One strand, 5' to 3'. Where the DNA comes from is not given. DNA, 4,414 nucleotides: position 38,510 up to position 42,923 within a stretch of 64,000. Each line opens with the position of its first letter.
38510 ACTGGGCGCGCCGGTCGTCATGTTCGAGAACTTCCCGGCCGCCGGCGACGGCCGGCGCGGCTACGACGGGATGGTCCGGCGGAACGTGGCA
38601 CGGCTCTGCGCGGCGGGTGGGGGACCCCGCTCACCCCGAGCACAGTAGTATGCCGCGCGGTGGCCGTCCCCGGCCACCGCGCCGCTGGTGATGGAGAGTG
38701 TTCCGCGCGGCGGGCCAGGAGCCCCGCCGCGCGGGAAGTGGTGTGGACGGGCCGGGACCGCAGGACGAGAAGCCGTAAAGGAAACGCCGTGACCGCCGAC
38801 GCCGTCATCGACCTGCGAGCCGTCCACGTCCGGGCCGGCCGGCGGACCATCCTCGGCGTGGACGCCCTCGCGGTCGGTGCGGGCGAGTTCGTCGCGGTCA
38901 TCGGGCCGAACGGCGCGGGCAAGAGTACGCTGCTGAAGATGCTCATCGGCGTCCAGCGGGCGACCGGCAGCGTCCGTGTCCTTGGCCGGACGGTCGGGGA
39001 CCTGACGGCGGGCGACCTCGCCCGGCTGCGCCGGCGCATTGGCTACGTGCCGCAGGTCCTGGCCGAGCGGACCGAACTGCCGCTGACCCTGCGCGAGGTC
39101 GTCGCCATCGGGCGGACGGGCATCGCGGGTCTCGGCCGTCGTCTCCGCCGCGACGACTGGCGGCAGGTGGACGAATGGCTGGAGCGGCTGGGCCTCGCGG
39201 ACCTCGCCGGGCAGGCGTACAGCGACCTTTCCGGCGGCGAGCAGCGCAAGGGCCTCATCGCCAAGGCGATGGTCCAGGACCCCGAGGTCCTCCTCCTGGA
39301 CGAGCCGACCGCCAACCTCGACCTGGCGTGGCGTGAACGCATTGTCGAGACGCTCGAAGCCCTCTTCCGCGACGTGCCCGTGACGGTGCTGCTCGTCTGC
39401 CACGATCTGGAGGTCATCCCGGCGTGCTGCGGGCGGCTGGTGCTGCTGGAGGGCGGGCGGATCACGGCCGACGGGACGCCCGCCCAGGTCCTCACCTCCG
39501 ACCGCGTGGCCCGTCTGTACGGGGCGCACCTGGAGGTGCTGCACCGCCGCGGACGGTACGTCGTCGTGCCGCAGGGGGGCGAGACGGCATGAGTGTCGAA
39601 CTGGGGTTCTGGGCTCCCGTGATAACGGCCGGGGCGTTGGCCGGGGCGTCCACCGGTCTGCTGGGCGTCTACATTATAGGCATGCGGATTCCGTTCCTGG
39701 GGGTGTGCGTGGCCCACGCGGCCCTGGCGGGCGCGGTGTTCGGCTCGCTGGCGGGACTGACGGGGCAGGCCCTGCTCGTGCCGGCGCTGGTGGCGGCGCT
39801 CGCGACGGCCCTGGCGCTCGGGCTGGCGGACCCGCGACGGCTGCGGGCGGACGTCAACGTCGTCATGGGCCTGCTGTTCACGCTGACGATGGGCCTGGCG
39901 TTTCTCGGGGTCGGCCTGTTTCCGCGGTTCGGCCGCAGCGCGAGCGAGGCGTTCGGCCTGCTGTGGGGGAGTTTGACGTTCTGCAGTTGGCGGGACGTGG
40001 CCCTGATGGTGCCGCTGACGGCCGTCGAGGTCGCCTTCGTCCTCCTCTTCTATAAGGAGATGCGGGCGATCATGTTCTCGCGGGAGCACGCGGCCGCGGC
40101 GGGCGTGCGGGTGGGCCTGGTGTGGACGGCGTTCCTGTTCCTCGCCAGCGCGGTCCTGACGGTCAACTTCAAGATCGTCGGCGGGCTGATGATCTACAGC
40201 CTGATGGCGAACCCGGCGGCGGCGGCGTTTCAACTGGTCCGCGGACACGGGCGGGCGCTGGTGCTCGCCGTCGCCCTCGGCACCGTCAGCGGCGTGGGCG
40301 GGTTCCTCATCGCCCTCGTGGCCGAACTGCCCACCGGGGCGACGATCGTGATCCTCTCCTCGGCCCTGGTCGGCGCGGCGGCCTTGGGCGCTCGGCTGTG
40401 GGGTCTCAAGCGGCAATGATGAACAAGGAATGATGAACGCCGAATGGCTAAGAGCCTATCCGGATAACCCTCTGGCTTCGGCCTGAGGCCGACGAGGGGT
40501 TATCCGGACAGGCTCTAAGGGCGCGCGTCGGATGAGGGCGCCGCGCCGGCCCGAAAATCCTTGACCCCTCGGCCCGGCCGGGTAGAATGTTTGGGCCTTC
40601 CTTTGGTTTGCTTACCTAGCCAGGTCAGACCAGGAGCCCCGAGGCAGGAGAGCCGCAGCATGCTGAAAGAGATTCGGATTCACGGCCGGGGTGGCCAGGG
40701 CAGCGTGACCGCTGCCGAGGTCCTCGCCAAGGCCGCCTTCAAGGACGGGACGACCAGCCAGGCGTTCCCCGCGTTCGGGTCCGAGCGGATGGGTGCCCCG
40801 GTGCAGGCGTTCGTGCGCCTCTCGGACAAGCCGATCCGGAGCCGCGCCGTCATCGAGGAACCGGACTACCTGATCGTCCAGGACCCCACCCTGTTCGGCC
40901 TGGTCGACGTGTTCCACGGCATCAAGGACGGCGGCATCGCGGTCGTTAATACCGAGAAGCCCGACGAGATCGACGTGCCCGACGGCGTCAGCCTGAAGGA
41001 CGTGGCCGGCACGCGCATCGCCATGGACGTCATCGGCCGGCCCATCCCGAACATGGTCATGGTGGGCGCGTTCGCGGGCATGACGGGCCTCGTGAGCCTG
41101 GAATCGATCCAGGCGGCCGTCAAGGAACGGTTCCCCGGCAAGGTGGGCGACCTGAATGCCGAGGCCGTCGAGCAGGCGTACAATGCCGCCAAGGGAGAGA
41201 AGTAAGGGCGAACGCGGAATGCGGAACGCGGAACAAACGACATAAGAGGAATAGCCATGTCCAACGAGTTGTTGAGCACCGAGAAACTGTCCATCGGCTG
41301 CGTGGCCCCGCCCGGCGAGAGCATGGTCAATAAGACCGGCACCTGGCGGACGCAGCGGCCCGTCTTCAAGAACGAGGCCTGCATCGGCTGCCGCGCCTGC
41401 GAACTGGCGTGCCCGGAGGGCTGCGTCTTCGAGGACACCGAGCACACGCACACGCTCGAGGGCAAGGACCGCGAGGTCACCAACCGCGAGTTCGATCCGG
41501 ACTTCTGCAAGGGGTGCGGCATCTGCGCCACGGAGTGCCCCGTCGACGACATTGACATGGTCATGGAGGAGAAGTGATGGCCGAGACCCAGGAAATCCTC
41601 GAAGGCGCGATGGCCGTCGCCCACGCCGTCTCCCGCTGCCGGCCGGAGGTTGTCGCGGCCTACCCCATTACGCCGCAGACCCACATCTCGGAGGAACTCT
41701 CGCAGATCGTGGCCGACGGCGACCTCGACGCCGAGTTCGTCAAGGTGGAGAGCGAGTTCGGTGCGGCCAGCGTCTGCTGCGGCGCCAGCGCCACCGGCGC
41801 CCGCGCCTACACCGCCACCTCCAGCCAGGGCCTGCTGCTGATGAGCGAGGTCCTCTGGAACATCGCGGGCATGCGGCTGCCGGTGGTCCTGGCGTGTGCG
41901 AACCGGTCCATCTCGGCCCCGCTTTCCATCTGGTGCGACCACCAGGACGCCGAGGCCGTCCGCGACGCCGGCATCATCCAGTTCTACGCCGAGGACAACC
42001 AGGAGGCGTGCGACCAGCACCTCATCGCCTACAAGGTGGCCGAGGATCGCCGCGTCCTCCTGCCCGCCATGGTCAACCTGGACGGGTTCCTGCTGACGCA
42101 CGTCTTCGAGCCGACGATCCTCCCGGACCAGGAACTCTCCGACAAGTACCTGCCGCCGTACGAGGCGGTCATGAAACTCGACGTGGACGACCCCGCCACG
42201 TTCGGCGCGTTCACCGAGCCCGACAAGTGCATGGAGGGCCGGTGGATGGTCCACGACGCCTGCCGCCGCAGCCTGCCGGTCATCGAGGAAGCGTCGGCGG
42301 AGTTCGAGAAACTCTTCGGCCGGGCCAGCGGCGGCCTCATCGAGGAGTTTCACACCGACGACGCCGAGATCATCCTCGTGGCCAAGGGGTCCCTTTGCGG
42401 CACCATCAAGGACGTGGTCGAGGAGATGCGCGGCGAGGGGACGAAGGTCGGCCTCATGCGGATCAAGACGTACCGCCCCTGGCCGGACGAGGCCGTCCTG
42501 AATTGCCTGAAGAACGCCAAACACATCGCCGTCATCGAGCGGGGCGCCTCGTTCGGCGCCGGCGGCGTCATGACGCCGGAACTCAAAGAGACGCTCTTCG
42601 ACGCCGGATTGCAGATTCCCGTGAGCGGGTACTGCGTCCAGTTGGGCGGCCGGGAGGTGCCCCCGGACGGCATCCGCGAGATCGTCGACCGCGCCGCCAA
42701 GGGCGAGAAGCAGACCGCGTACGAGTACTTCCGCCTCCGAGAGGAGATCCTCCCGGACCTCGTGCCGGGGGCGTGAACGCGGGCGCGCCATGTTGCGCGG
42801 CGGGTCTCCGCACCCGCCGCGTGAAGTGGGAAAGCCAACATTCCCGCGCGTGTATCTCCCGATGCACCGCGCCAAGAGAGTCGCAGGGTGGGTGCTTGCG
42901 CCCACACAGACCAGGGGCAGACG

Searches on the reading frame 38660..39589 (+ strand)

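Call 64: search_protein_families(library=pfam, proteins=[window:38660-39589:+], max_evalue=0.001)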
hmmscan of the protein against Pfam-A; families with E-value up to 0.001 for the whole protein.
window:38660-39589:+ (310 aa): 3 families
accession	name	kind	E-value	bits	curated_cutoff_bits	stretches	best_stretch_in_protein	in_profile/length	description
PF00005.33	ABC_tran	-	4.8e-29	102.1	25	1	70-218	6-137/137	ABC transporter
PF13304.12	AAA_21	-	2.8e-12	47.8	27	2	184-235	232-286/304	AAA domain, putative AbiEii toxin, Type IV TA system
PF02463.25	SMC_N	-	6.3e-05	22.9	40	0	76-94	25-43/220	RecF/RecN/SMC N terminal domain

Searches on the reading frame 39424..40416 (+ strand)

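Call 64: search_protein_families(library=pfam, proteins=[window:39424-40416:+], max_evalue=0.001)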
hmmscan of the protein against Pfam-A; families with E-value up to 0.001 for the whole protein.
window:39424-40416:+ (331 aa): 2 families
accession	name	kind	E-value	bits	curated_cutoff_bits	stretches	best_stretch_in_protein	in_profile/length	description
PF00950.22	ABC-3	-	4.1e-35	122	20.1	1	63-315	5-250/258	ABC 3 transport family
PF01032.23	FecCD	-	0.00061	19.4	26.5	0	97-310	80-295/311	FecCD transport family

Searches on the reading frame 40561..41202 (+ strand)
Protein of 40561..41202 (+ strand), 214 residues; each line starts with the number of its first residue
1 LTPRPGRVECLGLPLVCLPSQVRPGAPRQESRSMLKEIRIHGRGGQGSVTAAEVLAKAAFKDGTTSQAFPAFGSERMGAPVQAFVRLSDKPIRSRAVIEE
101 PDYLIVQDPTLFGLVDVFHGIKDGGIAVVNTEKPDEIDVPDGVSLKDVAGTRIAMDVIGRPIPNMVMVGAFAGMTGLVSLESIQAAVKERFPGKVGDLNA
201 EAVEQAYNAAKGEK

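Call 10: search_protein_families(library=pfam, proteins=[window:40561-41202:+], max_evalue=0.01)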
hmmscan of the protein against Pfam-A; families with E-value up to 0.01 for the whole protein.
window:40561-41202:+ (214 aa): 1 family
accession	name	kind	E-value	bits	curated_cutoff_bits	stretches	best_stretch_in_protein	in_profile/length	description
PF01558.24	POR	-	9.3e-44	150.1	27.4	1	44-207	1-172/173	Pyruvate ferredoxin/flavodoxin oxidoreductase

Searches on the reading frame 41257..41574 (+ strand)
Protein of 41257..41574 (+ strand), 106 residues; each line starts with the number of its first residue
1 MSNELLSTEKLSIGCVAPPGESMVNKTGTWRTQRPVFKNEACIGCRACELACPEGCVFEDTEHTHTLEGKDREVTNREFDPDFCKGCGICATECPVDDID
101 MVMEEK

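Call 10: search_protein_families(library=pfam, proteins=[window:41257-41574:+], max_evalue=0.01)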
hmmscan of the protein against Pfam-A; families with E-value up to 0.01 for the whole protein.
window:41257-41574:+ (106 aa): 15 families
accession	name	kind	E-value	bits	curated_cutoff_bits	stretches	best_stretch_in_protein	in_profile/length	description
PF12797.12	Fer4_2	-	4.2e-12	45.6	24.5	2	34-54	2-22/22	4Fe-4S binding domain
PF00037.32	Fer4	-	9.5e-12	44.7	21.1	2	78-99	2-23/24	4Fe-4S binding domain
PF12838.12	Fer4_7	-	8.5e-11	42.6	27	2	42-97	2-51/52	4Fe-4S dicluster domain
PF12837.12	Fer4_6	-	9.9e-11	41.5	25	2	78-96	3-21/24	4Fe-4S binding domain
PF13237.11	Fer4_10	-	9.3e-09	35.5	25.5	2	35-95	2-53/53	4Fe-4S dicluster domain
PF13187.11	Fer4_9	-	3.8e-08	33.7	27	2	41-97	1-50/52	4Fe-4S dicluster domain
PF14697.11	Fer4_21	-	1.1e-07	32.3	35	1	38-101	4-59/59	4Fe-4S dicluster domain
PF25160.1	LdpA_Fe-S-bd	-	6.9e-07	29.4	27.6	1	81-102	25-46/49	LdpA Fe-S cluster-binding domain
PF12800.12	Fer4_4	-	1.8e-06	28.2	24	1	40-55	2-17/17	4Fe-4S binding domain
PF13183.11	Fer4_8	-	1.8e-05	25.6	27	1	40-96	3-66/68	4Fe-4S dicluster domain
PF13484.11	Fer4_16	-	0.00039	21.6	30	0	42-96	2-65/66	4Fe-4S double cluster binding domain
PF17179.9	Fer4_22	-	0.001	20.3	27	0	74-96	71-93/95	4Fe-4S dicluster domain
PF12798.12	Fer4_3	-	0.0026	18.9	27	0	42-55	1-14/15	4Fe-4S binding domain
PF13534.11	Fer4_17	-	0.0033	18.4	22.2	0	41-97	1-59/61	4Fe-4S dicluster domain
PF13459.11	Fer4_15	-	0.0036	18.4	22.4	0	40-100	6-65/66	4Fe-4S single cluster domain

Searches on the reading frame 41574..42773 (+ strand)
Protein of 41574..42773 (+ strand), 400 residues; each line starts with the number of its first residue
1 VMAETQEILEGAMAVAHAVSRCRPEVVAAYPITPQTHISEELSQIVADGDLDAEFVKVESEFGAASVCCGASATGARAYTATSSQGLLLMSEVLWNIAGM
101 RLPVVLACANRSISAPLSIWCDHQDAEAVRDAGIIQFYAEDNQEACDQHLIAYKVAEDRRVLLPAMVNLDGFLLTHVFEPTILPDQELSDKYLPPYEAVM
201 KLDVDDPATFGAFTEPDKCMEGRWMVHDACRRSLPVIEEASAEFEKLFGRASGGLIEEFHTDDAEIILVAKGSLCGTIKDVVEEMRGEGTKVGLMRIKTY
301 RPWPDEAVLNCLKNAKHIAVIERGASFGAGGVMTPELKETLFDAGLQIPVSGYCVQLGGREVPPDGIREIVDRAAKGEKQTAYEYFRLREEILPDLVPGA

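Call 10: search_protein_families(library=pfam, proteins=[window:41574-42773:+], max_evalue=0.01)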
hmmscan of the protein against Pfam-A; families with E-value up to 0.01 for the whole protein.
window:41574-42773:+ (400 aa): 3 families
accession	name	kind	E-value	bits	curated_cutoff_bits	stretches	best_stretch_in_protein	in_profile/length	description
PF01855.24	POR_N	-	3.1e-68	230.4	27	1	18-231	2-220/231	Pyruvate flavodoxin/ferredoxin oxidoreductase, thiamine diP-bdg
PF17147.9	PFOR_II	-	4.3e-26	91.7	27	1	264-365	1-100/102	Pyruvate:ferredoxin oxidoreductase core domain II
PF02780.25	Transketolase_C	-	3.1e-05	24.3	25.9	1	262-353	8-99/124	Transketolase, C-terminal domain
